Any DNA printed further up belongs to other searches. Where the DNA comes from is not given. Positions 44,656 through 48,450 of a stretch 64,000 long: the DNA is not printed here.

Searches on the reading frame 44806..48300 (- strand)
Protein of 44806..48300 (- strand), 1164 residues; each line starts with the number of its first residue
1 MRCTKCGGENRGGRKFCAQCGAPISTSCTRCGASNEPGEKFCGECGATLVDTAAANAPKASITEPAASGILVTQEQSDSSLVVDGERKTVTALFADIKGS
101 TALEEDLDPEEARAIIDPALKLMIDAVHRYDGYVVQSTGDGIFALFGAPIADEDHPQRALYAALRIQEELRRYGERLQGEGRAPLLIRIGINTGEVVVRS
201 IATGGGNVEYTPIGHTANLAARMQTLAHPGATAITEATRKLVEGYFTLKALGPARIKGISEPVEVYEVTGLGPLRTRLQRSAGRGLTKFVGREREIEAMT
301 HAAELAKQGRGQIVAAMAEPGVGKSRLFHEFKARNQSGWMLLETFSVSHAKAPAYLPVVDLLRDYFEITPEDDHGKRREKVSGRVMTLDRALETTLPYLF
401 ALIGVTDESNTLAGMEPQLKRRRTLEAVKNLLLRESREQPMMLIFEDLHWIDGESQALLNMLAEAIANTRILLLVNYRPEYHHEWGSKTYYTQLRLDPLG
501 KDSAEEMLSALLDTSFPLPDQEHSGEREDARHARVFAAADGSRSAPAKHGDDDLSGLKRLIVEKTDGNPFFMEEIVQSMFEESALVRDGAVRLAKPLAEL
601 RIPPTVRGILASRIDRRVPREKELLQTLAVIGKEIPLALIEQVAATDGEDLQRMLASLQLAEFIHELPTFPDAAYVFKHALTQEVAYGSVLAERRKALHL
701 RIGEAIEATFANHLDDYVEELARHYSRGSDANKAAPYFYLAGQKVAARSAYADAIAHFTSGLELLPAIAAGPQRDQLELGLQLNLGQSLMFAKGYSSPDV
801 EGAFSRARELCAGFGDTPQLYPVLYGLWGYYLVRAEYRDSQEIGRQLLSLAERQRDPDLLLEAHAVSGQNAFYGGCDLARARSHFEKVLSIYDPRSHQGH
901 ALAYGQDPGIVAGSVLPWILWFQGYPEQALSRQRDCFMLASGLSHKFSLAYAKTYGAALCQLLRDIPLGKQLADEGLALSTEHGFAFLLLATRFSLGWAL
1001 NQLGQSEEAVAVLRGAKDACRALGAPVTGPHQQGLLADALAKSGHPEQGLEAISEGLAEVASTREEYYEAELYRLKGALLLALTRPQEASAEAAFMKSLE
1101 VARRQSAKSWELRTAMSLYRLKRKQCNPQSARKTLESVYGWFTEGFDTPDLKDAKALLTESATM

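Call 81: search_protein_families(library=pfam, proteins=[window:44806-48300:-], max_evalue=0.0001)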
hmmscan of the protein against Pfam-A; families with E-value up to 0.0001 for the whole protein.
window:44806-48300:- (1164 aa): 6 families
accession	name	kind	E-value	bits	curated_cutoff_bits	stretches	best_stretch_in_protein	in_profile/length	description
PF00211.25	Guanylate_cyc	-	3.8e-20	72.7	21.9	1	87-267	6-180/183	Adenylate and Guanylate cyclase catalytic domain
PF13191.12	AAA_16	-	1.5e-17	65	32.6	1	288-468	1-161/167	AAA ATPase domain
PF13240.11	Zn_Ribbon_1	-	2.5e-10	40.3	25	1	28-49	2-23/23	zinc-ribbon domain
PF12773.13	DZR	-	6.2e-09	36.3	27.3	1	3-46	1-45/45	Double zinc ribbon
PF07721.20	TPR_4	-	4e-05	24.3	27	0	991-1014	2-25/26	Tetratricopeptide repeat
PF01261.30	AP_endonuc_2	-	7.1e-05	23.1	31.1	0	950-1066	2-117/249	Xylose isomerase-like TIM barrel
